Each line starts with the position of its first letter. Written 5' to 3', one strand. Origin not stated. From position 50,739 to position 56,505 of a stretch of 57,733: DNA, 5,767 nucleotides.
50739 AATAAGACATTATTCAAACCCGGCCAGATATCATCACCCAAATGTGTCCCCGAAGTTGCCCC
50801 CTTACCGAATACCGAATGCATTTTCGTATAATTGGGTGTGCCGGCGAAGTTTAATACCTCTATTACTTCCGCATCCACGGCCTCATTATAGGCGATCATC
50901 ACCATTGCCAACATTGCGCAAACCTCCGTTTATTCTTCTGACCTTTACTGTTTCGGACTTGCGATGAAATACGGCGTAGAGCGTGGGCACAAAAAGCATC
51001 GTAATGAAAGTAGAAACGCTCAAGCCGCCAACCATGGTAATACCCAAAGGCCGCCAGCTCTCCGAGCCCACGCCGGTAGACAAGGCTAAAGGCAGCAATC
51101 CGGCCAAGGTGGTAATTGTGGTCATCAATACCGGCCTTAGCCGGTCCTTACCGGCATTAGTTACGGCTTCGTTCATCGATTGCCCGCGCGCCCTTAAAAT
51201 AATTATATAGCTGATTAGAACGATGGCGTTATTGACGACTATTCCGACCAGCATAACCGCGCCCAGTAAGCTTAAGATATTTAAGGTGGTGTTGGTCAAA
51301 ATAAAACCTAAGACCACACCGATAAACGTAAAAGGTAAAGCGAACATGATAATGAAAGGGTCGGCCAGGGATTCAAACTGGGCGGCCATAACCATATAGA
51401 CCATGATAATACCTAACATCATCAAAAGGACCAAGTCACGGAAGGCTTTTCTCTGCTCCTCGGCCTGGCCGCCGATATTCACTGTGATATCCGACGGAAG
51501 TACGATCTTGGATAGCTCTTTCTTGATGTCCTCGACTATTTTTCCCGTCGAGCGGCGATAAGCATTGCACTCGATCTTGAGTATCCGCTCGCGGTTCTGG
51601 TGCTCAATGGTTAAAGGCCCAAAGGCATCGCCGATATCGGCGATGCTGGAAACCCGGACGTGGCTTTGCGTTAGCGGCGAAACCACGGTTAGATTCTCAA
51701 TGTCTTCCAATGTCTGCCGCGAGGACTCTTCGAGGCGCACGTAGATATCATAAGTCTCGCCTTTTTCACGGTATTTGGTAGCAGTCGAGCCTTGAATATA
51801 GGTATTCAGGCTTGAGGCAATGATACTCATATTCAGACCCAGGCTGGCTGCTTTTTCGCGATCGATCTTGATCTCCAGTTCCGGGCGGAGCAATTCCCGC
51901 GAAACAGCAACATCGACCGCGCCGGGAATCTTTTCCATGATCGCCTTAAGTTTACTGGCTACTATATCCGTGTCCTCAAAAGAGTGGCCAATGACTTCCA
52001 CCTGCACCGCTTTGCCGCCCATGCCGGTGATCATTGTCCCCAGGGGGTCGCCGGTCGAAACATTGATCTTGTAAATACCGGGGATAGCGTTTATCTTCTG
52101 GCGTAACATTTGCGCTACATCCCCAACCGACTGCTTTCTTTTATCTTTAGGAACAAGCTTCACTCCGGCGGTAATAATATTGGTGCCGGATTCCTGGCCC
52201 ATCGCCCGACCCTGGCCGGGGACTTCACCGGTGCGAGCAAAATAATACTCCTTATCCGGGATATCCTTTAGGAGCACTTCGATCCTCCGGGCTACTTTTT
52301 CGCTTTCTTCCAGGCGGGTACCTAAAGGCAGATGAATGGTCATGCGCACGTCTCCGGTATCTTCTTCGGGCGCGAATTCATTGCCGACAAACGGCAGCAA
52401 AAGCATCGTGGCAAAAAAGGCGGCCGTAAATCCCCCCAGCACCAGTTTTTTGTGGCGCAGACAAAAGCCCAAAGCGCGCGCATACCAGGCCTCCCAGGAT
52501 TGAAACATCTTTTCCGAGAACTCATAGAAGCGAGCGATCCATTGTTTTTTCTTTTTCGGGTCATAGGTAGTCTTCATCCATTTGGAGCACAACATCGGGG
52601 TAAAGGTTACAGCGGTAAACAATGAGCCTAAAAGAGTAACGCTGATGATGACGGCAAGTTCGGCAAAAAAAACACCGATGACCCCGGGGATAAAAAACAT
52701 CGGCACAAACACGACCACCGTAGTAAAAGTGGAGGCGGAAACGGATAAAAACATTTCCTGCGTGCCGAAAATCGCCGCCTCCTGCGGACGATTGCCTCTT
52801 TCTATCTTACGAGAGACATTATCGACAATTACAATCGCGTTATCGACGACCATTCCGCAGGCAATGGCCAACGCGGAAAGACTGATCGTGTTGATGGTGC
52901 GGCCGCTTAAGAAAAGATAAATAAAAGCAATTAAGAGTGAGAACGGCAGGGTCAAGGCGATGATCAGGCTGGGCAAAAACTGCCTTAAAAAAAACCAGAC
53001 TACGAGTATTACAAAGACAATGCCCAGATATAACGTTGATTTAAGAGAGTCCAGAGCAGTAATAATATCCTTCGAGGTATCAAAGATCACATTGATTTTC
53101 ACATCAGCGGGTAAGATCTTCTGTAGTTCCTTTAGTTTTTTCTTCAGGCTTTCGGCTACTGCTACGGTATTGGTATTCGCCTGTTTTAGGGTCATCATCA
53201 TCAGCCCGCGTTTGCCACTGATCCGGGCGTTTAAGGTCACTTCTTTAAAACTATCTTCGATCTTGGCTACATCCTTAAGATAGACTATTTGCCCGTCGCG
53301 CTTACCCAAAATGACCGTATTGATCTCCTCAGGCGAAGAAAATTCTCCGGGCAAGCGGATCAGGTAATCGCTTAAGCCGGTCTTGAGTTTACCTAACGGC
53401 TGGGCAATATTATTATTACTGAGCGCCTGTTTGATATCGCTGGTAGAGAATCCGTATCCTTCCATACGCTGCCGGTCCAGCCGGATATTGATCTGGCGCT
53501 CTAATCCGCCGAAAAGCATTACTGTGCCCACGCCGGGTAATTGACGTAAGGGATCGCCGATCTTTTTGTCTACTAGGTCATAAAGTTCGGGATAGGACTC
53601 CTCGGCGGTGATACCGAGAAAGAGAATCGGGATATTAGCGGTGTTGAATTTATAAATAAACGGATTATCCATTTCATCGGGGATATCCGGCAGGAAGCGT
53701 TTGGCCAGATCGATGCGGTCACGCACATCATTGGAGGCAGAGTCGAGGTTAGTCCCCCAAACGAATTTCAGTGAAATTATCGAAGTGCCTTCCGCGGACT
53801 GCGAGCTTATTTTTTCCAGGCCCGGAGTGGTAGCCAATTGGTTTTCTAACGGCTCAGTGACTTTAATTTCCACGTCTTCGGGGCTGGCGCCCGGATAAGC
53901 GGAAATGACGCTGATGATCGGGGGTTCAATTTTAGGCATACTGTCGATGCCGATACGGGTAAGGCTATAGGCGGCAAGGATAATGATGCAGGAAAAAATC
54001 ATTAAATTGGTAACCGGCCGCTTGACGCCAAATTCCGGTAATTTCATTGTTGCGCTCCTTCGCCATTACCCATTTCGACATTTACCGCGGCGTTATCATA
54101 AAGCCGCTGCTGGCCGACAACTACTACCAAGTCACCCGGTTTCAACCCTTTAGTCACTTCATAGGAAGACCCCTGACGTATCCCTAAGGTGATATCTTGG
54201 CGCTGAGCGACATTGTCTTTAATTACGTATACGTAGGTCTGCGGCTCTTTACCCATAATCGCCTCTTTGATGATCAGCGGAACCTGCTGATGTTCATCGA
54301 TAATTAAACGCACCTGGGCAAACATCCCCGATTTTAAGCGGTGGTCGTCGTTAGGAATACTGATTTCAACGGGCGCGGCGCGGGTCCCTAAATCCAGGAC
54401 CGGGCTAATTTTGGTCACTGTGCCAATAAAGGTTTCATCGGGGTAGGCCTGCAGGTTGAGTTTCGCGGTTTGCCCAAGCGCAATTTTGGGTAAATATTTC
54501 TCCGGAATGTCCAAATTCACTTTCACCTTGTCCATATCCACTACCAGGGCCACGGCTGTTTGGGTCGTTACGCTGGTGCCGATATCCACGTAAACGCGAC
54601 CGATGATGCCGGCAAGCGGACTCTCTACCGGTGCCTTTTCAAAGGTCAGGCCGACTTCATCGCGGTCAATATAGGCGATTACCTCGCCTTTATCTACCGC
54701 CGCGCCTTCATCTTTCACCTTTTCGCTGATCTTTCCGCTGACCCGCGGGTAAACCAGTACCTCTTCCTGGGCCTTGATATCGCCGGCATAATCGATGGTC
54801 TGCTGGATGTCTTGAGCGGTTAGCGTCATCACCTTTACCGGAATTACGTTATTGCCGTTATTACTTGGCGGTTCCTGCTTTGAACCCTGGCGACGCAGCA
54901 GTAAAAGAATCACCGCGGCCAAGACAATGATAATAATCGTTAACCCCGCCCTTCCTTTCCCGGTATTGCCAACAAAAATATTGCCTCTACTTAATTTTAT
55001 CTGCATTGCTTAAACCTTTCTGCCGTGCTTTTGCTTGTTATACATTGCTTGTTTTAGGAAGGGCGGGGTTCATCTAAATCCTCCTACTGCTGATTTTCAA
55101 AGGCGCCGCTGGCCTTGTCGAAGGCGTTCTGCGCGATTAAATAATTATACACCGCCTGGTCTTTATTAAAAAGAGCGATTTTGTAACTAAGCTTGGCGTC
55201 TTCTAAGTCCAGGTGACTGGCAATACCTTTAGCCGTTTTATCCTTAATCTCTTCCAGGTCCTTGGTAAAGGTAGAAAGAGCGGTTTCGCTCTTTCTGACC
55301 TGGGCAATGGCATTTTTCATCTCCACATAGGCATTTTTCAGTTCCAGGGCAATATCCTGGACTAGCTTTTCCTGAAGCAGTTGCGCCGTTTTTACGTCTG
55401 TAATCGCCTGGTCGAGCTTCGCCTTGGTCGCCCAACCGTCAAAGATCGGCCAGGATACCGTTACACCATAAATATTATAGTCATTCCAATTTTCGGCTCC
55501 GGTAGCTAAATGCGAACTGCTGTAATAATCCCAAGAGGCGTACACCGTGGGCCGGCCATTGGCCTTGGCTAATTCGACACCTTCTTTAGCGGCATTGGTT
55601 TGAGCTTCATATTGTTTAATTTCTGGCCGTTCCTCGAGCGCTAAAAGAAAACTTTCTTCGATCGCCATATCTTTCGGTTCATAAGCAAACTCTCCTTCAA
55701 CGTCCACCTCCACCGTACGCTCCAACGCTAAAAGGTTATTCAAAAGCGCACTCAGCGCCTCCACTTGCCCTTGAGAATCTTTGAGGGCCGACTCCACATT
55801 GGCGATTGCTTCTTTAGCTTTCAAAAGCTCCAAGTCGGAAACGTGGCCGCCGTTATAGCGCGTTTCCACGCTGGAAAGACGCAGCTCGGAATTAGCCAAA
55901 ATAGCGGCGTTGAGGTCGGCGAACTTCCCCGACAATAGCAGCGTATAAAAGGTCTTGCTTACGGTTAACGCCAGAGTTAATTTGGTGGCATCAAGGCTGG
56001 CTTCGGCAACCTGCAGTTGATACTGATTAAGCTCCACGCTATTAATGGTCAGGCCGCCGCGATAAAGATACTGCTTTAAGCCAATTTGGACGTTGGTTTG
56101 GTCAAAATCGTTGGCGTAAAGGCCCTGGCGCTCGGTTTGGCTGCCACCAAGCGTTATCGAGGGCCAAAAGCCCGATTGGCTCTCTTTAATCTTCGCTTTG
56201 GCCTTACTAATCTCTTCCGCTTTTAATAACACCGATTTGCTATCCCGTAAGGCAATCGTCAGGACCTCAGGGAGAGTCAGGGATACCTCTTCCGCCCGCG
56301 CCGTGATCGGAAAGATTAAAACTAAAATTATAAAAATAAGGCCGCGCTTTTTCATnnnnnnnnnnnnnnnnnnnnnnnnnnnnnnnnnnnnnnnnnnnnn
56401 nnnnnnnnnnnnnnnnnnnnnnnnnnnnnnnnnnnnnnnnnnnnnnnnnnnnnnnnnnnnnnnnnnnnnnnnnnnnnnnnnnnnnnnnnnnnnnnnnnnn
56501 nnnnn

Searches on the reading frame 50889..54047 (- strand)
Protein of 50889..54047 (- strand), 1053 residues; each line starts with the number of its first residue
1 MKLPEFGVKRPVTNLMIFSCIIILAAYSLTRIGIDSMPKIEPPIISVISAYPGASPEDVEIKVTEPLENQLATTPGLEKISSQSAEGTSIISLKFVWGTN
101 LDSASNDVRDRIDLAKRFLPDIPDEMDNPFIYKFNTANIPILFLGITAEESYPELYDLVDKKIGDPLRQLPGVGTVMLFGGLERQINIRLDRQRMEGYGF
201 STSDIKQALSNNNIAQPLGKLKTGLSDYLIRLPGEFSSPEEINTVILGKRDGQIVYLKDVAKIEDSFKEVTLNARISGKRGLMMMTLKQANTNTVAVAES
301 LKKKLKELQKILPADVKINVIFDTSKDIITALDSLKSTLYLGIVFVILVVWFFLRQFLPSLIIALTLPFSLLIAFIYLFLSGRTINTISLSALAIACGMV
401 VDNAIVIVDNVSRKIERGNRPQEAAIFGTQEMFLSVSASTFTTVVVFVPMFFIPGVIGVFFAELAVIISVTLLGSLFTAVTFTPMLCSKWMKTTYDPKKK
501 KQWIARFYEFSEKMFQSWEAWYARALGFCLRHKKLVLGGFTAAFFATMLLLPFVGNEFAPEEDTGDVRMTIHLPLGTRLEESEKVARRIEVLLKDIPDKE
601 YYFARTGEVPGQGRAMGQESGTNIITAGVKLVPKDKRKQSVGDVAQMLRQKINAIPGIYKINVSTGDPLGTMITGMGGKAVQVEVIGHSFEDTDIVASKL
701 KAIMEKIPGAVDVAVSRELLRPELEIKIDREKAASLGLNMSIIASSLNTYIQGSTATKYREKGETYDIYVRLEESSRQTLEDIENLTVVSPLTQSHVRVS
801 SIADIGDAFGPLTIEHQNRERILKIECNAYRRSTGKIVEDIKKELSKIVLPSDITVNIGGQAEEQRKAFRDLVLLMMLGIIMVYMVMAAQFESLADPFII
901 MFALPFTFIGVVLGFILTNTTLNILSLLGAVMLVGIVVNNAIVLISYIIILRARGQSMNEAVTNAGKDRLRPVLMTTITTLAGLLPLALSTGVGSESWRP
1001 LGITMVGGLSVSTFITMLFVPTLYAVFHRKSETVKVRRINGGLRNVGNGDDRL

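Call 85: search_protein_families(library=pfam, proteins=[window:50889-54047:-], max_evalue=0.00001)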
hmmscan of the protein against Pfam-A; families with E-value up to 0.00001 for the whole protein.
window:50889-54047:- (1053 aa): 2 families
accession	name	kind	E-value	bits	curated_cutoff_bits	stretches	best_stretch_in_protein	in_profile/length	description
PF00873.25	ACR_tran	-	4.6e-266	885.8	28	1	5-1028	3-1021/1021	AcrB/AcrD/AcrF family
PF03176.21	MMPL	-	2.4e-18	66.6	20.5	2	288-501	97-314/333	MMPL family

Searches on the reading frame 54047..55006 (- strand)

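Call 85: search_protein_families(library=pfam, proteins=[window:54047-55006:-], max_evalue=0.00001)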
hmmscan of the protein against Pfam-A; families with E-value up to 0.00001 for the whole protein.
window:54047-55006:- (320 aa): 2 families
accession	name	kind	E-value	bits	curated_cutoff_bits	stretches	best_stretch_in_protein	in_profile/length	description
PF16576.10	HlyD_D23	-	4.6e-27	95.1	30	1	123-230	107-214/214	Barrel-sandwich domain of CusB or HlyD membrane-fusion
PF13437.12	HlyD_3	-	2.1e-16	61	22.2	1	127-227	2-106/106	HlyD family secretion protein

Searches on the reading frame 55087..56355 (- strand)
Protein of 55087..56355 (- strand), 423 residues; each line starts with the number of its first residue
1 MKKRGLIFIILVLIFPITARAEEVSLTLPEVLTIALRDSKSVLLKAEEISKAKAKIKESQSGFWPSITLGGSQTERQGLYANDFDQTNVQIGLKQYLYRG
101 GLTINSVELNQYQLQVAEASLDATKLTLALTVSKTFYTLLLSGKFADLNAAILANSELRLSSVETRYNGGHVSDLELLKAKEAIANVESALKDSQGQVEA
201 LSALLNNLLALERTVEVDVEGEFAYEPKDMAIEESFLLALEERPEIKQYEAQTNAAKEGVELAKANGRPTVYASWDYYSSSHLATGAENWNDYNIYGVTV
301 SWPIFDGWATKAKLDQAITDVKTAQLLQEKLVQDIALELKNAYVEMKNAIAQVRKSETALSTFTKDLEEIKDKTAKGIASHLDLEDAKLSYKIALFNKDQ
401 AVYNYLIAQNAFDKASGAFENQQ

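Call 85: search_protein_families(library=pfam, proteins=[window:55087-56355:-], max_evalue=0.00001)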
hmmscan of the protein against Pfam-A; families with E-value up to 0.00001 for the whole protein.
window:55087-56355:- (423 aa): 1 family
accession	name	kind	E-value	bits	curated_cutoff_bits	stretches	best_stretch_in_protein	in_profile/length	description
PF02321.23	OEP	-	1e-54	185.6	22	2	234-417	3-187/187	Outer membrane efflux protein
